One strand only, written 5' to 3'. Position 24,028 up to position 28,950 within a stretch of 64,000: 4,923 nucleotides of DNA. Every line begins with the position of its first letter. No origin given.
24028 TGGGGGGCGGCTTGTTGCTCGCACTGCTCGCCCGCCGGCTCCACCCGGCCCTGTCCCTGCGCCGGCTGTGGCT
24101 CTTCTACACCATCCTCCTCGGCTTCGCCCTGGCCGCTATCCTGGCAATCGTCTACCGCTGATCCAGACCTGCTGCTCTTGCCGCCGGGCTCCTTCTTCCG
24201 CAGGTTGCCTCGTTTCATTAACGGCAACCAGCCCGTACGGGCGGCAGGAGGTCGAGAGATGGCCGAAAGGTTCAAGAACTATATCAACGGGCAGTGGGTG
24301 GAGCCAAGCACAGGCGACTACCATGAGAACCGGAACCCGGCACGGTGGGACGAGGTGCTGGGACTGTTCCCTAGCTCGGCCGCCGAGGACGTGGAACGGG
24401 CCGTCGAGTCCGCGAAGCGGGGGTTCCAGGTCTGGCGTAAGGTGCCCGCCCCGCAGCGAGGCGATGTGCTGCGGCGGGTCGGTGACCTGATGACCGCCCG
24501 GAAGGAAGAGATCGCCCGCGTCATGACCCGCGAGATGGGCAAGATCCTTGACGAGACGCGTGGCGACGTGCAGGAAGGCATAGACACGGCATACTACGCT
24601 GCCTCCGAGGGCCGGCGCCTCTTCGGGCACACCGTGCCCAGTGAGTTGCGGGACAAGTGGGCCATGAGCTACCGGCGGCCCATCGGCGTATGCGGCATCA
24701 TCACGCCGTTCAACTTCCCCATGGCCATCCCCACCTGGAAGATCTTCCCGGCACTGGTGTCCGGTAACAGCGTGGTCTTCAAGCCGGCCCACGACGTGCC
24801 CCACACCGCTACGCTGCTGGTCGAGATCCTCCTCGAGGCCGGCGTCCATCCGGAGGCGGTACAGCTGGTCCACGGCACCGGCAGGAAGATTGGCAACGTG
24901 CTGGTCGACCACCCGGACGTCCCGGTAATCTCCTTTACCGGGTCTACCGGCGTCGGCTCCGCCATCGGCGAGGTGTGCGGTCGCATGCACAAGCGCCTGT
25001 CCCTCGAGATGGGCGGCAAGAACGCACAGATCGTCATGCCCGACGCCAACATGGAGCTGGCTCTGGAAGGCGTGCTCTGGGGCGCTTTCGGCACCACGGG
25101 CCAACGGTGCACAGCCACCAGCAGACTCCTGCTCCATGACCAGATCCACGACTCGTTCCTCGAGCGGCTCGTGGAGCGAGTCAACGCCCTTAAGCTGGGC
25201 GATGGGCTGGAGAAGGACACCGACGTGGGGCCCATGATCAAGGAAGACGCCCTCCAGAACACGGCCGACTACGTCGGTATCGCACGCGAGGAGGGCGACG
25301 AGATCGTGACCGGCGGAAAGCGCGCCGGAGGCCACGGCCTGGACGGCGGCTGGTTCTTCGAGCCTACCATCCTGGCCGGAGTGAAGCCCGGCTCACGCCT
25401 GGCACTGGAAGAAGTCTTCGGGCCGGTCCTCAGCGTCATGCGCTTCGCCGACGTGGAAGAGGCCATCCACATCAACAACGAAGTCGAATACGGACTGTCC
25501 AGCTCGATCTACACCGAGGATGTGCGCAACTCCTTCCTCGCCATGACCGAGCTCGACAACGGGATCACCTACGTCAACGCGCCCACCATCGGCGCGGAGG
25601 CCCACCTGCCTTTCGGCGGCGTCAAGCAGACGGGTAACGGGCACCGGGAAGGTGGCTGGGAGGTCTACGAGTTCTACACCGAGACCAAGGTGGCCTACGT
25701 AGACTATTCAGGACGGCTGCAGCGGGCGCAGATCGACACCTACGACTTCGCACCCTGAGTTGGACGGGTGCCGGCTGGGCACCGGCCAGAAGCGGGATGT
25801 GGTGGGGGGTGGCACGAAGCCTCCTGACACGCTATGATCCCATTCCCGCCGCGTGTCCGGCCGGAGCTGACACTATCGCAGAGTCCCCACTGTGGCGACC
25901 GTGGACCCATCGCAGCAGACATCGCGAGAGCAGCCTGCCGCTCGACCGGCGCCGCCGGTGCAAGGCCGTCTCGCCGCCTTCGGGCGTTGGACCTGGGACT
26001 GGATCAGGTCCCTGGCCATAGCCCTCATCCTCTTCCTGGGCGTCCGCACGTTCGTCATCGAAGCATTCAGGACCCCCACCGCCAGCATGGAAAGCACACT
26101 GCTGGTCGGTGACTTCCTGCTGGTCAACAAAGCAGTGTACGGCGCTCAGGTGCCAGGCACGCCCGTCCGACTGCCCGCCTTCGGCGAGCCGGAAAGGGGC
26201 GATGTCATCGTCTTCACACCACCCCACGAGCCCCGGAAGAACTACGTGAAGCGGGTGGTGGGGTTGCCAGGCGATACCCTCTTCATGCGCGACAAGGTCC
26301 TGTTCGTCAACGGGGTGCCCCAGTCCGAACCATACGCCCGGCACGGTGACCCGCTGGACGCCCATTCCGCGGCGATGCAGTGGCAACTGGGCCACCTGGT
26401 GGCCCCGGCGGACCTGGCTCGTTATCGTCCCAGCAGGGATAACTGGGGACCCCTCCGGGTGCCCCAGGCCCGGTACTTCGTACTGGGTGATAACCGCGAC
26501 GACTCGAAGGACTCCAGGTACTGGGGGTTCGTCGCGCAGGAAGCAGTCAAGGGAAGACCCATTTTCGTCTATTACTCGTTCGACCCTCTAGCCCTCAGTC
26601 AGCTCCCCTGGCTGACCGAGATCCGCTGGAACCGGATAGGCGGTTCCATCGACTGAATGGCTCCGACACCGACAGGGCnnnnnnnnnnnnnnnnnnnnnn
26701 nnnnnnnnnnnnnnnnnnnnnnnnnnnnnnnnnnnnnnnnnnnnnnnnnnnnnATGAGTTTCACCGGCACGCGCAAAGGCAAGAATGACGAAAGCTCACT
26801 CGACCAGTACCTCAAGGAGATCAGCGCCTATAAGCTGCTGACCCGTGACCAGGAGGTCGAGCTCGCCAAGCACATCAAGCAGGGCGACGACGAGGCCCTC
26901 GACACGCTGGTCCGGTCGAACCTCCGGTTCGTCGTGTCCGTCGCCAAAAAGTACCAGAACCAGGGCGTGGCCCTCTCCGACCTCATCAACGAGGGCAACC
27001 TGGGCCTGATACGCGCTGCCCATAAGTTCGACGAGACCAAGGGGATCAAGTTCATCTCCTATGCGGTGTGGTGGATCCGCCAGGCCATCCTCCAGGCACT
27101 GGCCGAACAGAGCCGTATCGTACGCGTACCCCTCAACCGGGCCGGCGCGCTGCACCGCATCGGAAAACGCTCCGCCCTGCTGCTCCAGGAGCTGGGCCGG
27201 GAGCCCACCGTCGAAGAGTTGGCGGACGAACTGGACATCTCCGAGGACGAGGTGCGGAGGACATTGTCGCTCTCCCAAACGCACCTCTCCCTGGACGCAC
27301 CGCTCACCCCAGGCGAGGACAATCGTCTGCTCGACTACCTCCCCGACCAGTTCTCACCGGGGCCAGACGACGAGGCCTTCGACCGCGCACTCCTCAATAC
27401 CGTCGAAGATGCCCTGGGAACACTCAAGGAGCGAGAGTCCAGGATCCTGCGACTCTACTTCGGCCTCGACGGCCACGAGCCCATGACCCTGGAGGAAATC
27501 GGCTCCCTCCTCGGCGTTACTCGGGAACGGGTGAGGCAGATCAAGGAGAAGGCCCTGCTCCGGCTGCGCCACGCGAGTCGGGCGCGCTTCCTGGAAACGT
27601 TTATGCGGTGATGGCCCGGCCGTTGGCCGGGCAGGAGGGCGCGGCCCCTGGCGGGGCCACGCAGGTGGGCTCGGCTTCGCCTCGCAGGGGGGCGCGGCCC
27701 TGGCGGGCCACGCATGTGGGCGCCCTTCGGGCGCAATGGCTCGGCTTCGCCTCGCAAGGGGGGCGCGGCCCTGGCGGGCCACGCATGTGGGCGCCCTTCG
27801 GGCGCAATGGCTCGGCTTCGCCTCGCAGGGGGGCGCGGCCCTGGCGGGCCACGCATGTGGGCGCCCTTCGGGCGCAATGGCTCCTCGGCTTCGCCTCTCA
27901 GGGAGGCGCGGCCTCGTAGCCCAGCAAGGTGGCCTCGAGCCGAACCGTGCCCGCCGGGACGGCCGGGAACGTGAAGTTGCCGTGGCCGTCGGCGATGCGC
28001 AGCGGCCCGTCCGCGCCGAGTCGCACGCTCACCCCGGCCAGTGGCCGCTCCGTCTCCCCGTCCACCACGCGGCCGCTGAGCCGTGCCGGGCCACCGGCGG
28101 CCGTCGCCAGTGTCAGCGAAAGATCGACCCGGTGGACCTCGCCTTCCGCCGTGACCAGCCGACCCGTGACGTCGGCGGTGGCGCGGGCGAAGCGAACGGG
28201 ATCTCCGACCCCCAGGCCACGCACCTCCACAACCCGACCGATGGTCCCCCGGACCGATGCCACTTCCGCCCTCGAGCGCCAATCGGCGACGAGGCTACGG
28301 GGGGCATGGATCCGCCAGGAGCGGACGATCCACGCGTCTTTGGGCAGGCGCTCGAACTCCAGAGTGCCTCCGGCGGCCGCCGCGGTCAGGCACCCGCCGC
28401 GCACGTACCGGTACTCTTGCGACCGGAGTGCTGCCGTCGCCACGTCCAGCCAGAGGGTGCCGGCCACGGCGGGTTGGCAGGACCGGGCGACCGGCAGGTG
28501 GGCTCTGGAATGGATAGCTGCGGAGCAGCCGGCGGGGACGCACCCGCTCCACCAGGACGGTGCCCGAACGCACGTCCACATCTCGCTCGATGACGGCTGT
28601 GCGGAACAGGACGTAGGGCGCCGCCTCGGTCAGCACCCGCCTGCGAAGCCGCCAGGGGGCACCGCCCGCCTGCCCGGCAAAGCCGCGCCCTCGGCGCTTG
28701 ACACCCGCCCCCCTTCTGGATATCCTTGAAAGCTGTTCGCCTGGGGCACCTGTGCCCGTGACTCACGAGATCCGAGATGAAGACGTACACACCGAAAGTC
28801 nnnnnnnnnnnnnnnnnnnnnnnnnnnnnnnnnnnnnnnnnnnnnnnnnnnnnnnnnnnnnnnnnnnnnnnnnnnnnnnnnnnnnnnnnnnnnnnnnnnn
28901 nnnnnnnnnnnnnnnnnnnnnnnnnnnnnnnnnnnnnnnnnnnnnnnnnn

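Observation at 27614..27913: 70-73 bp tandem repeat array with two hairpins per unit and a compensatory stem change, wedged between convergent genes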

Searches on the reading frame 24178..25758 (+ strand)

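Call 11: search_protein_families(library=pfam, proteins=[window:24178-25758:+], max_evalue=0.01)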
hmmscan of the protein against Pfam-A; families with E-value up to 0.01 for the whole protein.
window:24178-25758:+ (526 aa): 1 family
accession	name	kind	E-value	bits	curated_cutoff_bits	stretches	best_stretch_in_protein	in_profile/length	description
PF00171.27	Aldedh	-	1.4e-162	541.9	23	1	40-505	1-460/461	Aldehyde dehydrogenase family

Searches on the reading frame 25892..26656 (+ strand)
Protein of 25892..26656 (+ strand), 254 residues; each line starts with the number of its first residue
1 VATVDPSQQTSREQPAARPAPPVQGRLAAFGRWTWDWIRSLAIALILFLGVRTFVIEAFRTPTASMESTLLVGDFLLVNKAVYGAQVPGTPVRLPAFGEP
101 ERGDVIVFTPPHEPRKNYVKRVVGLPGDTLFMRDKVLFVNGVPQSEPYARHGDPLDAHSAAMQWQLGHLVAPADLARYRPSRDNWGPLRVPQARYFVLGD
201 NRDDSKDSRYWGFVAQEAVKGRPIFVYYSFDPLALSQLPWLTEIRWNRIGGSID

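Call 11: search_protein_families(library=pfam, proteins=[window:25892-26656:+], max_evalue=0.01)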
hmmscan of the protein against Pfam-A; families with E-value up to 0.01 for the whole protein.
window:25892-26656:+ (254 aa): 1 family
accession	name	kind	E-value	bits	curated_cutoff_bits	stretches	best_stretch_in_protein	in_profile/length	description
PF10502.14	Peptidase_S26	-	7e-50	169.7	22.9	1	35-228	2-168/168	Signal peptidase, peptidase S26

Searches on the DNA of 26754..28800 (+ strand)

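Call 53: search_rna_families(source=window, start=27550, end=28800, threshold=evalue, max_evalue=5)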
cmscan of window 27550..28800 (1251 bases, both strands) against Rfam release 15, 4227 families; matches with E-value up to 5: 3.
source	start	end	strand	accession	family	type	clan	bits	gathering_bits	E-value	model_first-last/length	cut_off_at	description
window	27713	27778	-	RF03078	chrB-a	Cis-reg;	-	26.7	43.9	0.035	1-80/80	no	chrB-a RNA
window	27784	27847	-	RF03078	chrB-a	Cis-reg;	-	23.1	43.9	0.22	1-80/80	no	chrB-a RNA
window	27854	27962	-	RF03076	Streptomyces-metH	Gene; sRNA;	-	16.6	50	4.2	1-120/120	no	Streptomyces-metH RNA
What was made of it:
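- On Any Rfam RNA family: The best sub-threshold hit is chrB-a at 26.7 bits against 43.9 (call 53).
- The only weak Rfam hits are on the minus strand (call 53).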

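Call 70: build_rna_model(alignment_id=A1, structure=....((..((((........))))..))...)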
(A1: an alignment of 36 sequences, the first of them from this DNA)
Model R1 built from alignment A1 (36 sequences, 31 columns); structure: as given.
model positions 24; base pairs 6; branch points 0; effective number of sequences 36; information 1.35 bits per position. Calibrated on 0.2 Mb of random sequence (short: E-values are rough).
structure used (alignment columns):
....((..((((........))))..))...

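Call 71: search_with_rna_model(model_id=R1, source=window, filters=off, max_evalue=10)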
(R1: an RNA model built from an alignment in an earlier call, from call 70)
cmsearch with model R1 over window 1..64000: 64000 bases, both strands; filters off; matches with E-value up to 10: 37.
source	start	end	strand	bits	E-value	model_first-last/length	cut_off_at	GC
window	27665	27688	+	34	4e-05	1-24/24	no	0.75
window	27806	27829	+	29.7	0.00035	1-24/24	no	0.67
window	27735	27758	+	27.3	0.0012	1-24/24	no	0.62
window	19333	19374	+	14.7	0.61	1-24/24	no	0.69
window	24184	24204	+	13.2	1.2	1-24/24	no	0.71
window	27446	27484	-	13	1.4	1-24/24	no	0.67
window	6487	6502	-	13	1.4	1-24/24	no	0.88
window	2411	2439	+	13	1.4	1-24/24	no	0.72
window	35473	35494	+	12.8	1.5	1-24/24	no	0.64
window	36509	36535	-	12.1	2.2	1-24/24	no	0.85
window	27176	27208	-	11.4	3.1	1-24/24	no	0.76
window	22480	22498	+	11.3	3.2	1-24/24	no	0.84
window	60835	60872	+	11.2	3.4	1-24/24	no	0.68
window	42997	43017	-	11.2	3.5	1-24/24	no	0.76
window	58719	58756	+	11.1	3.6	1-24/24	no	0.74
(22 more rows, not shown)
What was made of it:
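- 27668..27881 (+): Three higher-order repeat units (71, 70 and 73 nt in TRF phase). Each unit holds three hairpin modules:
- module a: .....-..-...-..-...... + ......
- module b: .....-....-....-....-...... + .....
- module c: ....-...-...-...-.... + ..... CM hits on module a score 27-34 bits (call 71).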

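Call 72: search_with_rna_model(model_id=R1, sources=[L001, L003, L004, L005, L165, L166, L167, L067, L068, L069, L070, L071, L073, L074, L154, L155, L157, L161, L162, L163, L164, L170, L171, L172, L173, L174, L175, L176, L177, L178], max_evalue=0.1)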
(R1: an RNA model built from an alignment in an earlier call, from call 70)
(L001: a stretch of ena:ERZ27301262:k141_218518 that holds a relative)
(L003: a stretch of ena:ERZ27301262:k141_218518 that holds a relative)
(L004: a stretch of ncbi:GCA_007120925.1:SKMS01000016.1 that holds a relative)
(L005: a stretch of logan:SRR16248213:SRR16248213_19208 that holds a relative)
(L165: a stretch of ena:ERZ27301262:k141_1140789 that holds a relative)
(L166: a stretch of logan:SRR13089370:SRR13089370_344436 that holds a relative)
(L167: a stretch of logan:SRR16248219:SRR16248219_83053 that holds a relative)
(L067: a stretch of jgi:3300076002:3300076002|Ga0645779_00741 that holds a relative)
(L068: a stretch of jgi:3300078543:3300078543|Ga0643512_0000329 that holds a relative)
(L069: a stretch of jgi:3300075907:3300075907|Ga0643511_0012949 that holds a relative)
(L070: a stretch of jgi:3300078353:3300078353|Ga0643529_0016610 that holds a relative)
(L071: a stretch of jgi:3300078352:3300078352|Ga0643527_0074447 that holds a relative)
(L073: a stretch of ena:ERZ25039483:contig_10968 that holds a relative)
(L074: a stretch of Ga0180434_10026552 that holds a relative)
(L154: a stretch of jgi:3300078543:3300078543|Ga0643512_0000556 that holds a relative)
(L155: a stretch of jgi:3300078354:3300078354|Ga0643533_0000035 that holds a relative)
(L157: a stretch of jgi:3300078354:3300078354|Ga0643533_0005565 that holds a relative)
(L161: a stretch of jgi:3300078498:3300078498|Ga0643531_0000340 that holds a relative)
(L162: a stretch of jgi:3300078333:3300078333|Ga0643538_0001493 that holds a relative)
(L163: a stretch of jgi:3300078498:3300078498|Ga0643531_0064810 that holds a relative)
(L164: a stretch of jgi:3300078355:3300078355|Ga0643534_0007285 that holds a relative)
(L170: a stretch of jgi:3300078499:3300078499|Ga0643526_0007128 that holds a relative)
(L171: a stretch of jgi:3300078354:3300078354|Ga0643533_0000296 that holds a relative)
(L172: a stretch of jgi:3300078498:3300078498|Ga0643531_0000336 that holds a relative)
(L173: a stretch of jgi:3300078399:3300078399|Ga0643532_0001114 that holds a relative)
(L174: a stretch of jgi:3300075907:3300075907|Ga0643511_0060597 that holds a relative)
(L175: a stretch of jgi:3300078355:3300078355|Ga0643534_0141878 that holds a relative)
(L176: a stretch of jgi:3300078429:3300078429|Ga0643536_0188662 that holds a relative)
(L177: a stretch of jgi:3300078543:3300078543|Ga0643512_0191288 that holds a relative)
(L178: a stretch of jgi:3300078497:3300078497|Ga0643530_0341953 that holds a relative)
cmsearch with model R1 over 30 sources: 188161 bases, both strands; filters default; matches with E-value up to 0.1: 78.
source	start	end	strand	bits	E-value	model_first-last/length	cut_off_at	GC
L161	3384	3409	+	36.5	3.5e-05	1-24/24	no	0.77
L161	3459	3484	+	36.5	3.5e-05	1-24/24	no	0.77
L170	2880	2905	+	36.5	3.5e-05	1-24/24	no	0.77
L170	3005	3030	+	36.5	3.5e-05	1-24/24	no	0.77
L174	2880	2905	+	36.5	3.5e-05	1-24/24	no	0.77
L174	2930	2955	+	36.5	3.5e-05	1-24/24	no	0.77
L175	2196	2221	+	36.5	3.5e-05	1-24/24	no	0.77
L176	2335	2360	+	36.5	3.5e-05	1-24/24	no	0.77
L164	3383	3408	+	36.5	3.5e-05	1-24/24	no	0.81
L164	3433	3458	+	36.5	3.5e-05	1-24/24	no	0.81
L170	2930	2955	+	36.5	3.5e-05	1-24/24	no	0.81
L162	3383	3408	+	36.5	3.6e-05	1-24/24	no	0.85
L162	3433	3458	+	36.5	3.6e-05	1-24/24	no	0.85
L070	4958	4983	+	36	4.5e-05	1-24/24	no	0.85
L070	5002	5027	+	36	4.5e-05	1-24/24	no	0.85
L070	5046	5071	+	36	4.5e-05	1-24/24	no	0.85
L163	2254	2280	+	36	4.6e-05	1-24/24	no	0.78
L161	3509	3534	+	35.4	6e-05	1-24/24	no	0.73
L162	3913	3936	-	35.1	7e-05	1-24/24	no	0.79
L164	3913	3936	-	35.1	7e-05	1-24/24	no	0.79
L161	3964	3987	-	34.5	9.5e-05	1-24/24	no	0.83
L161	4007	4032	-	34.2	0.00011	1-24/24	no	0.85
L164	3956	3981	-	34.2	0.00011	1-24/24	no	0.85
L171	3415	3440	-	34.2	0.00011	1-24/24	no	0.85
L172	3389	3414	-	34.2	0.00011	1-24/24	no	0.85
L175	2647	2672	-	34.2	0.00011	1-24/24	no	0.85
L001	10912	10935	+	34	0.00012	1-24/24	no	0.75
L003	9029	9052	+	34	0.00012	1-24/24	no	0.75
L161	4054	4076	-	34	0.00012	1-24/24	no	0.83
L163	2144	2166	+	34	0.00012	1-24/24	no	0.83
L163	2188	2210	+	34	0.00012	1-24/24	no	0.83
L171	2884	2906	+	34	0.00012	1-24/24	no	0.83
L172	2884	2906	+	34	0.00012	1-24/24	no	0.83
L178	1781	1803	+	34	0.00012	1-24/24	no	0.83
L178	1825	1847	+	34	0.00012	1-24/24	no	0.83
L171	2928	2954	+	33.7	0.00014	1-24/24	no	0.81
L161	4098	4120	-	33.2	0.00018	1-24/24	no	0.78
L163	2777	2799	-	33.2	0.00018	1-24/24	no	0.78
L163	2821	2843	-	33.2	0.00018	1-24/24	no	0.78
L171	3487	3509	-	33.2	0.00018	1-24/24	no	0.78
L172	3461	3483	-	33.2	0.00018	1-24/24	no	0.78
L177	2094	2119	+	33.1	0.00019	1-24/24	no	0.73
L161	4142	4163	-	32.9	0.00021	1-24/24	no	0.82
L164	4003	4025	-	32.6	0.00024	1-24/24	no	0.74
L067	4876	4898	+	32.4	0.00027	1-24/24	no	0.7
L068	4876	4898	+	32.4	0.00027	1-24/24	no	0.7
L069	4876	4898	+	32.4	0.00027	1-24/24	no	0.7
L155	3414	3444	+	31.6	0.0004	1-24/24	no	0.87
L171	2980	3005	+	30.9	0.00058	1-24/24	no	0.81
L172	2954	2979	+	30.9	0.00058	1-24/24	no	0.81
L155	3453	3479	-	30.6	0.00065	1-24/24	no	0.78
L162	3957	3982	-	30.6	0.00067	1-24/24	no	0.77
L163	2709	2732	-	30.5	0.00068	1-24/24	no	0.79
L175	2145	2174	+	30.3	0.00077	1-24/24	no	0.8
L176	2284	2313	+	30.3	0.00077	1-24/24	no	0.8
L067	5284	5305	-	30.2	0.0008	1-24/24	no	0.77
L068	5216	5237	-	30.2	0.0008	1-24/24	no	0.77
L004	100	123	+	29.7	0.001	1-24/24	no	0.67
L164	4047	4073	-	29.4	0.0012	1-24/24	no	0.81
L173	2867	2892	-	28.9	0.0015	1-24/24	no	0.81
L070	4915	4938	+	28.7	0.0017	1-24/24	no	0.83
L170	3455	3478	-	28.7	0.0017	1-24/24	no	0.79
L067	5198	5220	-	28.5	0.0018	1-24/24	no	0.65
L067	5130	5152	-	28.5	0.0018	1-24/24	no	0.65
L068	5130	5152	-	28.5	0.0018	1-24/24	no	0.65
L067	5238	5261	-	27.5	0.003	1-24/24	no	0.71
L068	5170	5193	-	27.5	0.003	1-24/24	no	0.71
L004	29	52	+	27.3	0.0034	1-24/24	no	0.62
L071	3864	3885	+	26.4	0.0052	1-24/24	no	0.64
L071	3906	3927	+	26.4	0.0052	1-24/24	no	0.64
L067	5062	5084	-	26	0.0064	1-24/24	no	0.61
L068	5062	5084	-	26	0.0064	1-24/24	no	0.61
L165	1851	1876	-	25.9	0.0069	1-24/24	no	0.81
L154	3379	3403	+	24.2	0.016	1-24/24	no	0.8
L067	4948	4969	+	23.3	0.025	1-24/24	no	0.59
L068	4948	4969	+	23.3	0.025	1-24/24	no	0.59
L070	5122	5144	-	21.2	0.071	1-24/24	no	0.87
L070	5077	5099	-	20.6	0.092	1-24/24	no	0.7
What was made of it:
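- On REP/BIME/REPIN: In 188 kb of related loci, 77 of 78 hits lie in this spacer and 1 lies elsewhere, in L165 (call 72).
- On Foldback-type mobile element: CM hits fall on the + strand in the left arm and the - strand in the right arm in L067, L068, L070, L155, L161-L164 and L170-L172 (call 72).
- Closest known: REP / BIME clusters and REPINs of Enterobacteria and Pseudomonas. Different: Here nearly all copies sit in one spacer (calls 71, 72).
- Of the CM hits at E <= 0.1, 77 of 78 in related loci and all 3 in the window lie in this spacer, on the + strand in the left arm and the - strand in the right arm (calls 71, 72). 77 of 78 hits in 188 kb of related loci lie in this one spacer (call 72).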

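Call 73: search_rna_families(source=L171, start=3380, end=4858, threshold=evalue, max_evalue=1)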
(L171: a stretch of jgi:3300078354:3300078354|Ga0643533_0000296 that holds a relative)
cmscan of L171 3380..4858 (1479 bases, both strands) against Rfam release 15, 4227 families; matches with E-value up to 1: 1.
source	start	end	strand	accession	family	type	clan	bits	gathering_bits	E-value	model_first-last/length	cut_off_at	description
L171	3726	3819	-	RF01390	isrG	Gene; sRNA;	-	13.7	100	0.49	1-279/279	no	isrG Hfq binding RNA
